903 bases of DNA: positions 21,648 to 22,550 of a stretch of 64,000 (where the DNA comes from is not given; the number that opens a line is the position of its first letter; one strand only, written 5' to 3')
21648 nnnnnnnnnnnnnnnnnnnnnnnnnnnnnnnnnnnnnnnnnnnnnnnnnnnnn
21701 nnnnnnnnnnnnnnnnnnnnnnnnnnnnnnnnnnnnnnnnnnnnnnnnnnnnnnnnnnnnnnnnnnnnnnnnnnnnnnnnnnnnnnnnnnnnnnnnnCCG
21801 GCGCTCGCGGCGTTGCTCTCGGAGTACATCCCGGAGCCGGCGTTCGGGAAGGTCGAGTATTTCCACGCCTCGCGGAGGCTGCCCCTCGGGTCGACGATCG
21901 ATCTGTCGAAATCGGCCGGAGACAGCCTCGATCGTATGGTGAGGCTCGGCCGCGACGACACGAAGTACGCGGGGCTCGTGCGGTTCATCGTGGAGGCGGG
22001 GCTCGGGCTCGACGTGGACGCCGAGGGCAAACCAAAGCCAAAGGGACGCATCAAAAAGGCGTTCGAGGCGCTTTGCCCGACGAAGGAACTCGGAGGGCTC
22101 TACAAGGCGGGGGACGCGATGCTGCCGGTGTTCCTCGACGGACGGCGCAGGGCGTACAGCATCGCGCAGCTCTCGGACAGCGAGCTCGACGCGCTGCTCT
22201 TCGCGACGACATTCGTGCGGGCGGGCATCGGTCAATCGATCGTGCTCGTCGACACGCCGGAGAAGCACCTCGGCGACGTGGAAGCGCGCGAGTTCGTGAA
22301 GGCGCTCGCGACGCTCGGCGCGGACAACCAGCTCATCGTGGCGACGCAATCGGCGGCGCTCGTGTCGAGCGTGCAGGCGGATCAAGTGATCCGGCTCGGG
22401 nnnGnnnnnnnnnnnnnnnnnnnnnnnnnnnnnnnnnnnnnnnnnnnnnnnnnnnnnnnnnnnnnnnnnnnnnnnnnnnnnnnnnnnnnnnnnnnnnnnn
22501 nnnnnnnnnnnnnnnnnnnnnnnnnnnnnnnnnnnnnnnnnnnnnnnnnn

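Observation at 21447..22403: ABC-class (AAA_21-like) ATPase translationally coupled to the vgrG stop codon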

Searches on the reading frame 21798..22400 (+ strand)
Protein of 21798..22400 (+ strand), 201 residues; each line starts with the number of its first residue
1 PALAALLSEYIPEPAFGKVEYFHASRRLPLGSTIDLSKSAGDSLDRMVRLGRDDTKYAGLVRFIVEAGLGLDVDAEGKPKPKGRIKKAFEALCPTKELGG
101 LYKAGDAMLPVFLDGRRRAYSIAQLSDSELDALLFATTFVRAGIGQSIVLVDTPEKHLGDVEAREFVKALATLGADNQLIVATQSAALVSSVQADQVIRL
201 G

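Call 51: find_related_loci(query=A2, collection=metagenome_contigs, flank=10000)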
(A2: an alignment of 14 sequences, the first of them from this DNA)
Query A2 (201 aa) in metagenome_contigs; peptide patterns used: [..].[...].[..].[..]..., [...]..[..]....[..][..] (x = any residue, [..] = any of these).
571 stretches matched a pattern; 165 encode a relative of the query (tblastn E <= 1e-3); the best 80 are kept; 80 distinct loci.
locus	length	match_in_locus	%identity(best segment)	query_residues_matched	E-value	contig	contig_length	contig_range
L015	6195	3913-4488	92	10-201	4e-116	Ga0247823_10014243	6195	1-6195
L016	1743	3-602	76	2-201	1e-106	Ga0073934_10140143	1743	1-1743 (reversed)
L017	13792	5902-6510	62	1-201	5e-78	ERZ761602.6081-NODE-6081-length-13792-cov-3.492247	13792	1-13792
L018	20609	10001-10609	59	1-201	2e-76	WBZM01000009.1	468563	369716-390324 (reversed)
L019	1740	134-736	54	1-201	6e-70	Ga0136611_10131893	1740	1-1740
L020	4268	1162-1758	46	1-201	4e-48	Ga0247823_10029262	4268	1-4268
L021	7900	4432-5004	43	2-201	2e-32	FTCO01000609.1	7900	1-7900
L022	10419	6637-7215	38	3-198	2e-25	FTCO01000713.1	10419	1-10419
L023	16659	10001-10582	33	2-200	7e-25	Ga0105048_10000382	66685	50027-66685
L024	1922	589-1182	39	1-201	2e-24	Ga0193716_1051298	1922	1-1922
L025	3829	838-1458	36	1-200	4e-24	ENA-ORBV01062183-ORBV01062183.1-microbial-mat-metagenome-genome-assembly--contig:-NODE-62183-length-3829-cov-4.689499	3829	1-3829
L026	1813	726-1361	32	1-200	6e-24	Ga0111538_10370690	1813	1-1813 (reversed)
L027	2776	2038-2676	34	1-201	9e-24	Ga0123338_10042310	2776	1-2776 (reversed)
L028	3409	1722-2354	35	1-200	1e-23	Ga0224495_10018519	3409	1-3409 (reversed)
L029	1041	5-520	35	22-201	6e-24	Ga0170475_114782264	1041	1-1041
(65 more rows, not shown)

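Call 74: search_solved_structures(query=A2, max_evalue=0.001, show_alignments=5)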
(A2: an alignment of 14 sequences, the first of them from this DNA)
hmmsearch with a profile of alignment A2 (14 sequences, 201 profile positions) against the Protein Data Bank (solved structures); distinct sequences matched with E-value up to 0.001: 10.
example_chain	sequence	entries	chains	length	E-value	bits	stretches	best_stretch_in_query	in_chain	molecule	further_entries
6n9l_A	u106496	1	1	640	2.1e-05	27.6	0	122-200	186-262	UvrABC system protein A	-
3pih_A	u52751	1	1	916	5.5e-05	26.2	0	123-200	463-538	UvrABC system protein A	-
8ee4_A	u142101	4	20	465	0.00017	24.6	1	85-197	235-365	PtuA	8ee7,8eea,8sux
8v46_A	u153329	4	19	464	0.00018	24.5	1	106-193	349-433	AriA antitoxin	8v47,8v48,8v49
9e8z_C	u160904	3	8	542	0.00023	24.2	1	106-197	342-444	Retron Ec83 probable ATPase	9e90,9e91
8ux9_B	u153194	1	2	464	0.00024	24.1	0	106-193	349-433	AriA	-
8v45_A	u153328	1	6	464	0.00024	24.1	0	106-193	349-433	AriA antitoxin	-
9vkz_A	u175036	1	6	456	0.00066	22.7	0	115-195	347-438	Retron Ec78 probable ATPase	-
2vf7_A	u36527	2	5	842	0.00088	22.3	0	122-190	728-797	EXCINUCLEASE ABC, SUBUNIT A. | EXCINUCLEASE ABC SUBUNIT A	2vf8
9vh1_D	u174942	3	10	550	0.0009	22.2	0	115-195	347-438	Retron Ec78 probable ATPase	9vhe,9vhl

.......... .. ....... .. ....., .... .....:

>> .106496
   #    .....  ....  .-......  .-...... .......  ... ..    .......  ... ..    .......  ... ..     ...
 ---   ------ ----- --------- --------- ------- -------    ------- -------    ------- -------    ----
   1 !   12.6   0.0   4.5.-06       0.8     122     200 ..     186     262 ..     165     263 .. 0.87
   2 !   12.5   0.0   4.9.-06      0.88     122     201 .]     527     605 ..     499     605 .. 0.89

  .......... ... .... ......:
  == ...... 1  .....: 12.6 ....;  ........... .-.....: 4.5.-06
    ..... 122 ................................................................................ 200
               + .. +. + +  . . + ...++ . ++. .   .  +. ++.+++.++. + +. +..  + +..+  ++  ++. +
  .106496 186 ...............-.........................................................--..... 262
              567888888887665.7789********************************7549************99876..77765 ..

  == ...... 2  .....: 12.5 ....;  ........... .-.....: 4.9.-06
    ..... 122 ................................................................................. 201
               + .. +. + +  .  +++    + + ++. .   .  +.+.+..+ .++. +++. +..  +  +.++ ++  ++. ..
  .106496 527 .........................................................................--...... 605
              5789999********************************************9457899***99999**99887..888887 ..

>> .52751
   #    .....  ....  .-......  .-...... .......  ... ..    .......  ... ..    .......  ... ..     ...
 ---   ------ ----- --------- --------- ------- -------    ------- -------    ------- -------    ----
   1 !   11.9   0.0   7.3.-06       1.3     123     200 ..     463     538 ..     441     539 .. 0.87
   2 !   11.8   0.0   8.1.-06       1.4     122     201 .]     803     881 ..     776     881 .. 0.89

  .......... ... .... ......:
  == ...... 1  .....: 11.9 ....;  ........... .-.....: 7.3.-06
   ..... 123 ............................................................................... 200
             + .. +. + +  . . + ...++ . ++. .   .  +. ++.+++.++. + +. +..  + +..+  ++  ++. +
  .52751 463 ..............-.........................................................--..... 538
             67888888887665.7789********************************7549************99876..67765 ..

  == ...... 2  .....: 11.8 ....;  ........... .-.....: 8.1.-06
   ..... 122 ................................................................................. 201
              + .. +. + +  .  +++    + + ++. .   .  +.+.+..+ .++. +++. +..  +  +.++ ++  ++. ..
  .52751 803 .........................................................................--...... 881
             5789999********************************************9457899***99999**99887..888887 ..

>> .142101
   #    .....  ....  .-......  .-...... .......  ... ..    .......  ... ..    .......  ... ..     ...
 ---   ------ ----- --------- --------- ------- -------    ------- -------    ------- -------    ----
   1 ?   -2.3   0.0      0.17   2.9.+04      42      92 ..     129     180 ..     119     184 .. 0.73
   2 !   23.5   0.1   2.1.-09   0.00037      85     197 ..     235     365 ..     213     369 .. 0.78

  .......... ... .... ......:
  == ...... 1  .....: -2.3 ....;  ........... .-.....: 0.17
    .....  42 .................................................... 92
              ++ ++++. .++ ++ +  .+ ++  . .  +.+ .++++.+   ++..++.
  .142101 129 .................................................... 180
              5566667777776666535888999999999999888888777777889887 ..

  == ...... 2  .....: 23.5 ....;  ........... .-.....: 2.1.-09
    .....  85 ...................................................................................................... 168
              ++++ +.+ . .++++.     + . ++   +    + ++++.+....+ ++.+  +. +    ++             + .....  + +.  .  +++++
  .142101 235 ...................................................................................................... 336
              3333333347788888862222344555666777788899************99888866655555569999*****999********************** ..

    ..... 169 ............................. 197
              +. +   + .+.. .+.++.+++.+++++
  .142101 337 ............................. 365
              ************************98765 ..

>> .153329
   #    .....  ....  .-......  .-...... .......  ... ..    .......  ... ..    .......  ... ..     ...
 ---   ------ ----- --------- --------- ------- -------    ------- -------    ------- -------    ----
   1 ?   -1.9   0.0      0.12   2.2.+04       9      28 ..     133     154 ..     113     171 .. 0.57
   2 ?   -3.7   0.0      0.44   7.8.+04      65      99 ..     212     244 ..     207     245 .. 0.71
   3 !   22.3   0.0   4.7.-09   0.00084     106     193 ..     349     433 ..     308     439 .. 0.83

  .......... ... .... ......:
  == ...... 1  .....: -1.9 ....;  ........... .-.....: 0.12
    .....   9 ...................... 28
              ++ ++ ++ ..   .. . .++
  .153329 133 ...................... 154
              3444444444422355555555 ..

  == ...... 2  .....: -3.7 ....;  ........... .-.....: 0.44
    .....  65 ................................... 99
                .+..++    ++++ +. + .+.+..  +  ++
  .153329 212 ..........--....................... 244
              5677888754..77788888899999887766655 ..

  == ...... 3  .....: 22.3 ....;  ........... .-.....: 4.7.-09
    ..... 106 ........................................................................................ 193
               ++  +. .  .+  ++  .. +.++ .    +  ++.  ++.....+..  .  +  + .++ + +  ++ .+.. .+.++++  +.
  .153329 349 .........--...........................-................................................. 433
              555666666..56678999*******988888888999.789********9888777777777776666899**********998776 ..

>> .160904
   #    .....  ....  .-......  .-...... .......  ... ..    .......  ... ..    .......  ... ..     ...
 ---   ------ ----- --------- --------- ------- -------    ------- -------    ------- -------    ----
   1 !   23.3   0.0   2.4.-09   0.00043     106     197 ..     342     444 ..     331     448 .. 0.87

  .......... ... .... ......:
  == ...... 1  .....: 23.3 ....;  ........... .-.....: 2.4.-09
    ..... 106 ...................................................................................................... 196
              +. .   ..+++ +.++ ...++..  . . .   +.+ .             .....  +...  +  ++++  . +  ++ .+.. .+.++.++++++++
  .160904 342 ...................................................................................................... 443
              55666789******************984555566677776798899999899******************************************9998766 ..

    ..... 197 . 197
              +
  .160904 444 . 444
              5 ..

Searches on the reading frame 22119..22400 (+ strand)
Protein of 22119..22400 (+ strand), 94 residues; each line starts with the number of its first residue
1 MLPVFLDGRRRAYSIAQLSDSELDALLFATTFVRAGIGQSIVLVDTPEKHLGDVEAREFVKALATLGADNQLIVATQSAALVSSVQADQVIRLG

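Call 73: search_solved_structures(query=window:22119-22400:+, max_evalue=1, show_alignments=5)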
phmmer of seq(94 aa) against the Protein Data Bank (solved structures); distinct sequences matched with E-value up to 1: 7.
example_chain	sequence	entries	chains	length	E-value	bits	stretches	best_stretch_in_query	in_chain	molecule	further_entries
7ape_A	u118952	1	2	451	0.014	19.1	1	34-81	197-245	Lipoprotein (Sugar-binding) lpqY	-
7cae_E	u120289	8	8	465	0.17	15.6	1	33-82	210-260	Bacterial extracellular solute-binding protein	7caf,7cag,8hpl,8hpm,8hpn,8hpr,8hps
5xj2_A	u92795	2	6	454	0.77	13.5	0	32-85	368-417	Uncharacterized RNA methyltransferase SP_1029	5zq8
5ltv_A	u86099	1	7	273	0.77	13.5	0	7-54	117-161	Chemotactic transducer PctC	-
5zq1_A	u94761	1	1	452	0.77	13.5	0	32-85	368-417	Uncharacterized RNA methyltransferase SP_1029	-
5xj1_A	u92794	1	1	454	0.77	13.5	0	32-85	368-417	Uncharacterized RNA methyltransferase SP_1029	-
5zq0_A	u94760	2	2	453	0.78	13.5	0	32-85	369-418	Uncharacterized RNA methyltransferase SP_1029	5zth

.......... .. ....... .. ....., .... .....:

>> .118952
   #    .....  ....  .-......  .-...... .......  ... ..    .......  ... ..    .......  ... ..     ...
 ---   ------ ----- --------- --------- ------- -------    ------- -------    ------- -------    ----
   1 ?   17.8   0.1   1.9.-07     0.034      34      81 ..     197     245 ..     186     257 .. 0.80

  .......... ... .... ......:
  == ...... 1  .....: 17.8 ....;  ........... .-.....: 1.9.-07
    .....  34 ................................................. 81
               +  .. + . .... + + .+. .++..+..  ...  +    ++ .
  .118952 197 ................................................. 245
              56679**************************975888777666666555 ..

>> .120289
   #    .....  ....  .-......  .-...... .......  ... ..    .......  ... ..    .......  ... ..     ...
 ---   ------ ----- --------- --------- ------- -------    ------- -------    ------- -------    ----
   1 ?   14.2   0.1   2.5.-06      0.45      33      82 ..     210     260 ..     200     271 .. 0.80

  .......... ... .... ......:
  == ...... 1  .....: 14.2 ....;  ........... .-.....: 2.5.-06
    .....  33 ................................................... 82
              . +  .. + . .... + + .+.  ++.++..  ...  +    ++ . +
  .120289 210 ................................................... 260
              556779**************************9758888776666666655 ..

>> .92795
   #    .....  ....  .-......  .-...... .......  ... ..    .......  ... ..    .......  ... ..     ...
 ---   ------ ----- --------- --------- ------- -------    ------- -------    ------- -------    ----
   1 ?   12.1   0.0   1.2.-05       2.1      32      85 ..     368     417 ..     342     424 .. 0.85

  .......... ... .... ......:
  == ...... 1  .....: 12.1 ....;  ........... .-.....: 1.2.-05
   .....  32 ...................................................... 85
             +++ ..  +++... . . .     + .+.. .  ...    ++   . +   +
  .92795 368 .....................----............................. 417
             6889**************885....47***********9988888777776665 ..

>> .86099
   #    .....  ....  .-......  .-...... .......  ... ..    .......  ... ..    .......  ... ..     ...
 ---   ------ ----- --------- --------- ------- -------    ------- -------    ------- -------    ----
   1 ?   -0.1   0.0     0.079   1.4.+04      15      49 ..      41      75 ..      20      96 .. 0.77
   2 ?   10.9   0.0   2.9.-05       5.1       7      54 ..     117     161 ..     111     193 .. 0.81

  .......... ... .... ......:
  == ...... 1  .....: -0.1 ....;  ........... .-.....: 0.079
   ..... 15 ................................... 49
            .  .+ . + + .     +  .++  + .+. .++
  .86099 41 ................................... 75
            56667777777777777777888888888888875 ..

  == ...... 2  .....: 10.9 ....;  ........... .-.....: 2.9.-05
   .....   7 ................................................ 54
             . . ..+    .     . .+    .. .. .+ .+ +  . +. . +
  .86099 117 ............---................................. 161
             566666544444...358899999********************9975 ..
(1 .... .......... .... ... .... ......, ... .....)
